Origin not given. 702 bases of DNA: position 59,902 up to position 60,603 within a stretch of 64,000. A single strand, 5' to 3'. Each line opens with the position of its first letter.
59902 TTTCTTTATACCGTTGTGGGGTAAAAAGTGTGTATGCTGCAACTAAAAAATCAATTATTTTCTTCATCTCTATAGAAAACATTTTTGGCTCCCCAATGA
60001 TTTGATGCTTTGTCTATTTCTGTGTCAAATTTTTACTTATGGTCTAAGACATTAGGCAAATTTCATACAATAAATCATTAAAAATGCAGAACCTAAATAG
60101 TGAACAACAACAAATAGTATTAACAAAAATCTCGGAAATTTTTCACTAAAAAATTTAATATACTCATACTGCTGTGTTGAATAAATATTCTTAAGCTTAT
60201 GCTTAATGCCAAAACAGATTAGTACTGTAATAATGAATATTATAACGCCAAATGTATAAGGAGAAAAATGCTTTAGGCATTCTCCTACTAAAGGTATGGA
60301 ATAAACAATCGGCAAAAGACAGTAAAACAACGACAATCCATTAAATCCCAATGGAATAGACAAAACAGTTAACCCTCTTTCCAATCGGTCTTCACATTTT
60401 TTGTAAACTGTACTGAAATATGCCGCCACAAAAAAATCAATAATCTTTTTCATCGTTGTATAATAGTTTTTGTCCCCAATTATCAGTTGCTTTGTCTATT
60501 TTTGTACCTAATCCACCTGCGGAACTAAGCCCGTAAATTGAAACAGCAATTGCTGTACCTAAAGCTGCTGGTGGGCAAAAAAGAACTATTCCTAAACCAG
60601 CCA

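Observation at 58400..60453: Array of four paralogous 3-TM immunity genes, with two clear relics and one weaker trace of toxin 3' ends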

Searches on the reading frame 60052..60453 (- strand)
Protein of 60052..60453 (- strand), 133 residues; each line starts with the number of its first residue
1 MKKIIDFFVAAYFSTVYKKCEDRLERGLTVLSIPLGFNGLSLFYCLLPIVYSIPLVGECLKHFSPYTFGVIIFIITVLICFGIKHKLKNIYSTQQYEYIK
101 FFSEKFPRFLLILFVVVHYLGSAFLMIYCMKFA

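Call 5: search_protein_families(library=pfam, proteins=[window:60052-60453:-], max_evalue=0.01)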
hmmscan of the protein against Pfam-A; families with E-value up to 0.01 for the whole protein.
window:60052-60453:- (133 aa): 1 family
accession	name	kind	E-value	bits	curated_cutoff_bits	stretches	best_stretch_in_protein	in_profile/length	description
PF06479.17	Ribonuc_2-5A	-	0.0074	16.9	23.3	0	84-119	80-115/127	Ribonuclease 2-5A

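Call 8: search_protein_families(library=ncbifam, proteins=[window:60052-60453:-], max_evalue=0.01)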
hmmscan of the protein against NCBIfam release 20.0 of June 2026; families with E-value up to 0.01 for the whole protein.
window:60052-60453:- (133 aa): 0 families

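Call 16: find_homologous_proteins(query=A1, max_evalue=0.001)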
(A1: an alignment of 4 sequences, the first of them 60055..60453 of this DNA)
Query A1 (4 sequences) (133 aa, profile of the alignment): 15 proteins with E <= 0.001 among 1897 candidates.
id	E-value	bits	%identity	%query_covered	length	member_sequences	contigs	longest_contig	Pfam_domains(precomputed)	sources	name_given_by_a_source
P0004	6.7e-55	203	33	90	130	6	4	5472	-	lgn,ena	-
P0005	1.1e-53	199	46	99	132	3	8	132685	-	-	-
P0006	1.5e-53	198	33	99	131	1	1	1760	-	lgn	-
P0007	7.9e-51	189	100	100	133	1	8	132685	-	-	-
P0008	3.3e-50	187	35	90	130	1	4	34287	-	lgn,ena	-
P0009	8.6e-46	173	42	99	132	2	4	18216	-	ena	-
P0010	2.1e-39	153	41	99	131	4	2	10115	-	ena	-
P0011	1.6e-37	146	60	100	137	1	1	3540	-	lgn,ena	-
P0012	1.3e-36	144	59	100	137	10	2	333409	-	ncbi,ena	-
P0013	5.6e-36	141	60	100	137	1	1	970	-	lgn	-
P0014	2.4e-35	139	60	100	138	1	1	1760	-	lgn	-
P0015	5.8e-32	129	46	99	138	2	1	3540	-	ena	-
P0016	4.9e-28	116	58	99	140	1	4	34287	-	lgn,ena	-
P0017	2.9e-26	110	39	92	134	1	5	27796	-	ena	-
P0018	1.2e-22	98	42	89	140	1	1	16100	-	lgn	-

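Call 19: find_encoding_contigs(protein=P0012, flank=8000, max_places=4)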
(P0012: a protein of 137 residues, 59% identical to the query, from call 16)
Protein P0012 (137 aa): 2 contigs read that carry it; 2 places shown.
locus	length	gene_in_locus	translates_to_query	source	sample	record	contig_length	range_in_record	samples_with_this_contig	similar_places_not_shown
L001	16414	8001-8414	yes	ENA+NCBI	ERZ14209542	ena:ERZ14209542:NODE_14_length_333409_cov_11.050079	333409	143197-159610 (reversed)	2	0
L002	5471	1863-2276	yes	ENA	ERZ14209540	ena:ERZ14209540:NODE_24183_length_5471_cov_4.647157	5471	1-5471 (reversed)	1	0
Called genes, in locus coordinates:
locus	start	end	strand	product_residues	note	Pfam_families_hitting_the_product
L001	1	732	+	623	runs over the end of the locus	PF07715:Plug, PF14905:OMP_b-brl_3 (faint), PF00593:TonB_dep_Rec_b-barrel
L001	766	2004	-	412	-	PF01663:Phosphodiest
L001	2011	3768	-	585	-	PF03577:Peptidase_C69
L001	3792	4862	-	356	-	PF03702:AnmK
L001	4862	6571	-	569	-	PF01551:Peptidase_M23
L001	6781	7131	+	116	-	PF01250:Ribosomal_S6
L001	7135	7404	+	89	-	PF01084:Ribosomal_S18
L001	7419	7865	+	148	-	PF01281:Ribosomal_L9_N, PF03948:Ribosomal_L9_C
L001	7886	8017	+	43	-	-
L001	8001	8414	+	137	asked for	-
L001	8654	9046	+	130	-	-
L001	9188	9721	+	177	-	-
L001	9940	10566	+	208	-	-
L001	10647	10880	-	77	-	-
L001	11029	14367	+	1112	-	PF07719:TPR_2 (faint), PF13181:TPR_8 (faint), PF13424:TPR_12 (faint), PF13428:TPR_14 (faint), PF00515:TPR_1 (faint), PF13414:TPR_11 (faint), PF25064:ARM_TT21_5th (faint)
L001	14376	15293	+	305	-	-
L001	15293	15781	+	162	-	PF13648:Lipocalin_4 (faint)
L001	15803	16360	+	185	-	PF01553:Acyltransferase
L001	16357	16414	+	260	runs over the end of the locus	PF00795:CN_hydrolase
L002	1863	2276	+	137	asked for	-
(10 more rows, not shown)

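Call 20: find_encoding_contigs(protein=P0016, flank=8000, max_places=4)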
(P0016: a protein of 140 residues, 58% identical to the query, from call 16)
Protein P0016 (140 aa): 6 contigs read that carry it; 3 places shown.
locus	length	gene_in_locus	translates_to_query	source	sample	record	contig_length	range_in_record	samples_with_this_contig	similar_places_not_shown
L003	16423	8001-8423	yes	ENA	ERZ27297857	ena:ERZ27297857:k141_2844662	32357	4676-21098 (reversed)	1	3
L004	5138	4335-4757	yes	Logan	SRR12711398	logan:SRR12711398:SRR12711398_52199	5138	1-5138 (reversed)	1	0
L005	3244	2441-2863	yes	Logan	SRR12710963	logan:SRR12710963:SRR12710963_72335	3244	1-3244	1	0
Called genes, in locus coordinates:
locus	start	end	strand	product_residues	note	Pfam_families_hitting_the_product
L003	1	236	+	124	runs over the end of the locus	-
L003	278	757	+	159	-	PF18962:Por_Secre_tail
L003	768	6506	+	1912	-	PF03534:SpvB, PF01839:FG-GAP (faint), PF13517:FG-GAP_3, PF05593:RHS_repeat (weak), PF25023:TEN_YD-shell, PF05593:RHS_repeat (weak), PF25023:TEN_YD-shell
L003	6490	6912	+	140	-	-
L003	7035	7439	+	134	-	-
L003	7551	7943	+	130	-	-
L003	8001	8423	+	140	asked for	-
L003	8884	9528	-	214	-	-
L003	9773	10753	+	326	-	PF01346:FKBP_N, PF00254:FKBP_C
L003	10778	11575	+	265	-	PF00106:adh_short, PF08659:KR, PF13561:adh_short_C2, PF08643:DUF1776 (faint)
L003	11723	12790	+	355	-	PF00903:Glyoxalase (faint), PF13669:Glyoxalase_4 (faint)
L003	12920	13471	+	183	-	-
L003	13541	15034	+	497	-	PF00999:Na_H_Exchanger, PF02080:TrkA_C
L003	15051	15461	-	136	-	PF01850:PIN (faint), PF13470:PIN_3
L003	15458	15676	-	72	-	-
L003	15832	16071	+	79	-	-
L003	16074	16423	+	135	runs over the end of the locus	PF01850:PIN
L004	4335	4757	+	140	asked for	-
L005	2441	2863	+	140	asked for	-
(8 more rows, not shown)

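Call 22: find_encoding_contigs(protein=P0007, flank=10000, max_places=6)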
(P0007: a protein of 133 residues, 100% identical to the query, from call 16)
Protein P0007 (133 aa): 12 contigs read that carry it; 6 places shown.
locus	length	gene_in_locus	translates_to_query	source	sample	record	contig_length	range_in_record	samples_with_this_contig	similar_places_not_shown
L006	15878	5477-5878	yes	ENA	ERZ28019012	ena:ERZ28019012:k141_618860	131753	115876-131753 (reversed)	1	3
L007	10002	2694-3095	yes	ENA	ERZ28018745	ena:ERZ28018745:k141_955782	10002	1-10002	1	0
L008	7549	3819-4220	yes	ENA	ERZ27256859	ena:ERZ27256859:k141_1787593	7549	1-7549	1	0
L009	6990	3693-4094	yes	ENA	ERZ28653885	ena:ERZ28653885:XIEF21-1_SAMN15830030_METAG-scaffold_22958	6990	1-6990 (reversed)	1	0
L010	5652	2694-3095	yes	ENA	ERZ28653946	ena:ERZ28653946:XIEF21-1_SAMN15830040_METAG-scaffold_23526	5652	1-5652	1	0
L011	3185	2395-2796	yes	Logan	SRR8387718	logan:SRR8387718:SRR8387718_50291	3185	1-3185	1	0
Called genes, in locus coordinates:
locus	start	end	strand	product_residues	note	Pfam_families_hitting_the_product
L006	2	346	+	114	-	?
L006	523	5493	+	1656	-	PF01839:FG-GAP (faint), PF13517:FG-GAP_3, PF25023:TEN_YD-shell, PF05593:RHS_repeat (weak), PF25023:TEN_YD-shell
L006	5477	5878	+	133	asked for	-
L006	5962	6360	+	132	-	-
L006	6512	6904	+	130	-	-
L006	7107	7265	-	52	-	-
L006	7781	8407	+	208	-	-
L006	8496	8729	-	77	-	-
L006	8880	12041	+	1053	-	PF00515:TPR_1 (faint), PF07719:TPR_2 (faint), PF13414:TPR_11 (faint), PF13424:TPR_12 (faint), PF13428:TPR_14 (faint)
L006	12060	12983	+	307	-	-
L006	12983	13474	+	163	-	-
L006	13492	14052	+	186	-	PF01553:Acyltransferase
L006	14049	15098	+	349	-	PF00795:CN_hydrolase, PF12636:DUF3781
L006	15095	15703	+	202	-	-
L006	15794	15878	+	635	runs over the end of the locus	PF13600:DUF4140, PF13598:DUF4139, PF13620:CarboxypepD_reg, PF13715:CarbopepD_reg_2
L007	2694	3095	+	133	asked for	-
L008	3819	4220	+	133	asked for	-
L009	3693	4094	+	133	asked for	-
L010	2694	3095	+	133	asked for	-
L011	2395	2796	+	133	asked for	-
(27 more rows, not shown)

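Call 29: search_protein_families(library=pfam, proteins=[L006:2-346:+, L003:5700-6503:+, L001:9188-9721:+], max_evalue=0.05)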
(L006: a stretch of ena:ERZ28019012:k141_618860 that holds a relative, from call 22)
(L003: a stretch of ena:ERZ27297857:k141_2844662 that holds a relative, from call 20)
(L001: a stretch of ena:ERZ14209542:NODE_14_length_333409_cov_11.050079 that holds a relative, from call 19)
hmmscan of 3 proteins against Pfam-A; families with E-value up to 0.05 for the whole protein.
L006:2-346:+ (114 aa): 2 families
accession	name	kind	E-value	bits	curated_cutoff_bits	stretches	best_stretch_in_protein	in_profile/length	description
PF20023.5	WSLR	-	0.0051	17.5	27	1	81-99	9-27/39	Wolframin Sel1-like repeat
PF19936.4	DUF6399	-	0.037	14.5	35.4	1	56-95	53-94/146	Family of unknown function (DUF6399)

L003:5700-6503:+ (268 aa): 0 families

L001:9188-9721:+ (177 aa): 1 family
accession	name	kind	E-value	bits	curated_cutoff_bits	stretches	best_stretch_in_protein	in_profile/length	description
PF09716.15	ETRAMP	-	0.0067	16.8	29.1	1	74-170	8-75/81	Malarial early transcribed membrane protein (ETRAMP)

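Call 38: predict_structure(alignment_id=A4)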
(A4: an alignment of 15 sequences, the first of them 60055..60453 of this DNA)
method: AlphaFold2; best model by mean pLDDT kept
length: 133 residues; sequences in the alignment: 15
mean_pLDDT: 90.5   pTM: 0.80
mean pLDDT of the five models: 90.5, 90.4, 89.9, 89.3, 87.3
residues with pLDDT >= 90: 91; 70-90: 40; 50-70: 2; < 50: 0
segments of 3 or more residues with pLDDT < 50: none
pLDDT, mean of each block of 10 residues (from residue 1): 89 83 87 96 93 87 89 94 92 83 92 96 97 90
secondary structure, 60 per line:
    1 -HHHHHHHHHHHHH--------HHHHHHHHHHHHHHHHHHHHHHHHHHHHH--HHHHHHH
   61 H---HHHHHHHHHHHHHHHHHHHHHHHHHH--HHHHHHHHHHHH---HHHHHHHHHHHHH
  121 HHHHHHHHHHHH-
elements in order: H2-14 H23-51 H54-61 H65-90 H93-104 H108-132
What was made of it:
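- Checked: An AlphaFold2 model of imm1 (pLDDT 90.5) has three long helices, 23-51, 65-90 and 108-132, plus short amphipathic ones (call 38).
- Confident 3-helix immunity model: call 38.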

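Call 44: fold_search(model_id=the predicted structure, library=pdb)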
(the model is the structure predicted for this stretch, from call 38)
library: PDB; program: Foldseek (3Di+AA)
matches with E <= 10: 9; with E <= 0.001: 0
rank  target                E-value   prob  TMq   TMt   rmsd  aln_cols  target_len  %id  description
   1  8f6f_A                4.4e+00  0.03  0.22  0.12  16.4       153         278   10  Cryo-EM structure of a Zinc-loaded D51A mutant of the YiiP-Fab complex (released 2023-02-08)
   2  9vsd_A                4.6e+00  0.03  0.25  0.11  17.2       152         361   12  Structure of the phosphomimetic mutant CAX1 in Arabidopsis thaliana in the apo state (released 2025-09-03)
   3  9itr_Z                5.5e+00  0.08  0.30  0.18  10.5       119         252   13  Chloroflexus aurantiacus ATP synthase, state 3, focused refinement of FO and peripheral stalk (released 2025-03-19)
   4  9div_B                7.6e+00  0.06  0.29  0.29  10.6       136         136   10  The crystal structure of de novo designed ChuA binding protein C8 (released 2025-05-21)
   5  4xdj_D                8.0e+00  0.02  0.23  0.15  13.8       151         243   16  Crystal structure of human two pore domain potassium ion channel TREK2 (K2P10.1) in an alternate conformation (FORM 2) (released 2015-03-18)
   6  4xdj_B                8.0e+00  0.02  0.19  0.14  14.3       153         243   17  Crystal structure of human two pore domain potassium ion channel TREK2 (K2P10.1) in an alternate conformation (FORM 2) (released 2015-03-18)
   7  9div_A                9.4e+00  0.06  0.30  0.29   9.4       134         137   10  The crystal structure of de novo designed ChuA binding protein C8 (released 2025-05-21)
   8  6f36_M                9.9e+00  0.01  0.22  0.16  14.9       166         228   15  Polytomella Fo model (released 2017-12-20)
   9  7eyd_19               9.9e+00  0.01  0.19  0.05  16.9       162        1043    9  Cryo-EM structure of cyanobacterial phycobilisome from Anabaena sp. PCC 7120 (released 2021-10-06)
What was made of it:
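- There is no structural match (call 44).
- Tried and rejected: A Foldseek search of the confident immunity model against PDB gave a best E of 4.4 (call 44).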

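Call 46: search_protein_representatives(alignment_id=A4)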
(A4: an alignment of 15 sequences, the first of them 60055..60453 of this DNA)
Query: 15 sequences, 138 profile positions. Proteins with E-value up to 0.001 (for the whole library): 35; up to 1e-10: 22; up to 1e-30: 4. The best 35 are listed.
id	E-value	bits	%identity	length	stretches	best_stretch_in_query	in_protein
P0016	4.2e-51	189.1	-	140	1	1-138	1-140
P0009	3.4e-50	186.2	-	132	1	1-138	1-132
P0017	5.8e-44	166.0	-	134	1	1-138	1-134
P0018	1.1e-42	161.8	-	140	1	4-136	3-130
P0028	5.0e-29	117.6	-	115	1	1-95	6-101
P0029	1.1e-27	113.2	-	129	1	3-137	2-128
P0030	9.7e-25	103.7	-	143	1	1-134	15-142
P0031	7.2e-24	100.9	-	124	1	3-133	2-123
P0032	3.6e-23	98.7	-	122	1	3-133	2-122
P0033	8.7e-22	94.2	-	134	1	3-134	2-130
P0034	1.7e-20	90.0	-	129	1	3-131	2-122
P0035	1.6e-19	86.8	-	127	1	1-133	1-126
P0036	2.5e-19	86.2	-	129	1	3-129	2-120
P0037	2.8e-19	86.0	-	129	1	4-136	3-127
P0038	3.7e-19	85.6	-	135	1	5-136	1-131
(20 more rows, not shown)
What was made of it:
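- The family is confined to loci of this toxin family: 35 clusters among 1.84 billion representatives (call 46).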

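Call 48: find_related_loci(query=A4, collection=genome_contigs, flank=6000)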
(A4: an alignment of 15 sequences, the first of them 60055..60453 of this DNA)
Query A4 (133 aa) in genome_contigs; peptide patterns used: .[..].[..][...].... (x = any residue, [..] = any of these).
10 stretches matched a pattern; 2 encode a relative of the query (tblastn E <= 1e-3); 2 distinct loci.
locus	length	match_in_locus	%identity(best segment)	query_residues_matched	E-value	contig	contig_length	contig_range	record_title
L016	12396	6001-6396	59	1-133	8e-46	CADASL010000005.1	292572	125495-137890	MAG: uncultured Bacteroidales bacterium isolate RUG13583 genome assembly, contig: RUG13583_asm_5, whole genome shotgun s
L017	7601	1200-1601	57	1-133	1e-42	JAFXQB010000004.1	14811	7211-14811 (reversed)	MAG: Salinivirgaceae bacterium isolate RGIG6642 Sheep_Rumen-1__c154576, whole genome shotgun sequence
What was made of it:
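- Tried and rejected: The GTDB genome scan found only two species (call 48).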

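Call 49: find_related_loci(query=A4, collection=metagenome_contigs, flank=4000)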
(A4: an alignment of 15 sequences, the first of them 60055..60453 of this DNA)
Query A4 (133 aa) in metagenome_contigs; peptide patterns used: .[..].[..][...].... (x = any residue, [..] = any of these).
18 stretches matched a pattern, but none encodes a relative of the query by tblastn (E <= 1e-3).
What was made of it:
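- Tried and rejected: A JGI metagenome scan with the immunity profile found no confirmed locus (call 49).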

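Call 50: find_encoding_contigs(protein=P0009, flank=6000, max_places=4)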
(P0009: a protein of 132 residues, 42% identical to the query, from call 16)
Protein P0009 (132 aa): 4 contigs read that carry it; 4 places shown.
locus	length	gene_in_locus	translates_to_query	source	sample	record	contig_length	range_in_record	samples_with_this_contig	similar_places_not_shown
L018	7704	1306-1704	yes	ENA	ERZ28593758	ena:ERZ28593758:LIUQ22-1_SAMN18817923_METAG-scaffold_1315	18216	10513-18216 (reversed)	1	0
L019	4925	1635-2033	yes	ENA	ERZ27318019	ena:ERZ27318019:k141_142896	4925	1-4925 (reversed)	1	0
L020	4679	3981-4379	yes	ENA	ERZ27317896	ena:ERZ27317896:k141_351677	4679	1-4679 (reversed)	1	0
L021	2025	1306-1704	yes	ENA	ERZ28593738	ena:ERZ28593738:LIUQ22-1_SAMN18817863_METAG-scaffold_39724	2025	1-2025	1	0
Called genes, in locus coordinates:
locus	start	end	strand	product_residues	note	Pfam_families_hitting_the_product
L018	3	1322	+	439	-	?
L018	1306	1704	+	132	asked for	-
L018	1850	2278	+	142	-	-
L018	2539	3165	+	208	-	-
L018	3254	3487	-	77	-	-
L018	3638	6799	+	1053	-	PF00515:TPR_1 (faint), PF07719:TPR_2 (faint), PF13181:TPR_8 (faint), PF13414:TPR_11 (faint), PF13424:TPR_12 (faint), PF13428:TPR_14 (faint)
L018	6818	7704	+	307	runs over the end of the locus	-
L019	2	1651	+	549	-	?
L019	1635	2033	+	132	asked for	-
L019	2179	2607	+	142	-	-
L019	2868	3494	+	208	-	-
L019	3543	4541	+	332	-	-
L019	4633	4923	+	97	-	?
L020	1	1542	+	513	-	?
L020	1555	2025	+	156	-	PF26612:DUF8192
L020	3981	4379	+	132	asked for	-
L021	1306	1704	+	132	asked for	-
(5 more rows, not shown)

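Call 51: find_encoding_contigs(protein=P0017, flank=6000, max_places=4)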
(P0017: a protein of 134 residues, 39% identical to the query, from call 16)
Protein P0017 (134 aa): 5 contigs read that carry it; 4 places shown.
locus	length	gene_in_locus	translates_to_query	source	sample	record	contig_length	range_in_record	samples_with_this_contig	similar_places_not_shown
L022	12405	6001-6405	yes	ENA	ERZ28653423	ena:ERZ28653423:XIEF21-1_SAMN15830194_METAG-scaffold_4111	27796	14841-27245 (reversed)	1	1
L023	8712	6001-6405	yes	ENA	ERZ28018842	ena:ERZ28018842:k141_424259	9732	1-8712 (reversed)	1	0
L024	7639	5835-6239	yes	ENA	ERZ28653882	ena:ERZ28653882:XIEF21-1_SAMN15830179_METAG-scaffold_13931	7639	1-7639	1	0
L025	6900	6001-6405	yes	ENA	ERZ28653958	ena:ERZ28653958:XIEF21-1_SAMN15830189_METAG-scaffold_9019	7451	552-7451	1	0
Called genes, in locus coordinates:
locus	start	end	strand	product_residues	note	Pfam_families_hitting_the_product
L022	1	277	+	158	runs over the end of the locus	PF18962:Por_Secre_tail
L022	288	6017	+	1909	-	PF03534:SpvB (weak), PF01839:FG-GAP (faint), PF13517:FG-GAP_3, PF05593:RHS_repeat (weak), PF25023:TEN_YD-shell, PF05593:RHS_repeat (weak), PF25023:TEN_YD-shell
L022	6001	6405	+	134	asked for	-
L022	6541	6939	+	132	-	-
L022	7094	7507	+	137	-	-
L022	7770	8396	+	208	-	-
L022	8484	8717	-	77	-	-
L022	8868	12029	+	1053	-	PF00515:TPR_1 (faint), PF07719:TPR_2 (faint), PF13176:TPR_7 (faint), PF13181:TPR_8 (faint), PF13414:TPR_11 (faint), PF13424:TPR_12 (faint), PF13428:TPR_14 (faint)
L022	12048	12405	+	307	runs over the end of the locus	-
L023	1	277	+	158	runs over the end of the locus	PF18962:Por_Secre_tail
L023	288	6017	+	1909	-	PF03534:SpvB (weak), PF01839:FG-GAP (faint), PF13517:FG-GAP_3, PF05593:RHS_repeat (weak), PF25023:TEN_YD-shell, PF05593:RHS_repeat (weak), PF25023:TEN_YD-shell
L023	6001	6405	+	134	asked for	-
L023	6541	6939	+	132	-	-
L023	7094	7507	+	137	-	-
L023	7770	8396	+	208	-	-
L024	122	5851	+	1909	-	PF03534:SpvB (weak), PF01839:FG-GAP (faint), PF13517:FG-GAP_3, PF05593:RHS_repeat (weak), PF25023:TEN_YD-shell, PF05593:RHS_repeat (weak), PF25023:TEN_YD-shell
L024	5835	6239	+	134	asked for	-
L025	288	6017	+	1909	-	PF03534:SpvB (weak), PF01839:FG-GAP (faint), PF13517:FG-GAP_3, PF05593:RHS_repeat (weak), PF25023:TEN_YD-shell, PF05593:RHS_repeat (weak), PF25023:TEN_YD-shell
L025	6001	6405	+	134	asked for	-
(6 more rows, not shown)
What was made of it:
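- Several independent samples do give the same arrangements (calls 20, 22, 50, 51).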

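Call 52: find_encoding_contigs(protein=P0018, flank=6000, max_places=3)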
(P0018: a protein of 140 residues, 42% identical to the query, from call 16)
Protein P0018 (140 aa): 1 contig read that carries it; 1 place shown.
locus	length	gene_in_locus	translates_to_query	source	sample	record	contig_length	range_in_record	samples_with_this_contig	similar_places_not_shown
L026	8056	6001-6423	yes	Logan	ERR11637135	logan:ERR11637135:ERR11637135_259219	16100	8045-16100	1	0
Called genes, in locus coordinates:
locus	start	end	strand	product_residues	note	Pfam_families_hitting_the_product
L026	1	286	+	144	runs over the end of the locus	PF18962:Por_Secre_tail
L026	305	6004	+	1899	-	PF03534:SpvB, PF01839:FG-GAP (faint), PF13517:FG-GAP_3, PF12256:TcdB_toxin_midN, PF25023:TEN_YD-shell, PF05593:RHS_repeat (weak), PF25023:TEN_YD-shell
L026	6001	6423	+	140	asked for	-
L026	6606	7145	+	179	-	-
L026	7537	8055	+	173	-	?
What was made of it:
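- On Rhs / YD-repeat polymorphic toxin system: Intact versions exist in L003, L022 and L026 (calls 20, 51, 52).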
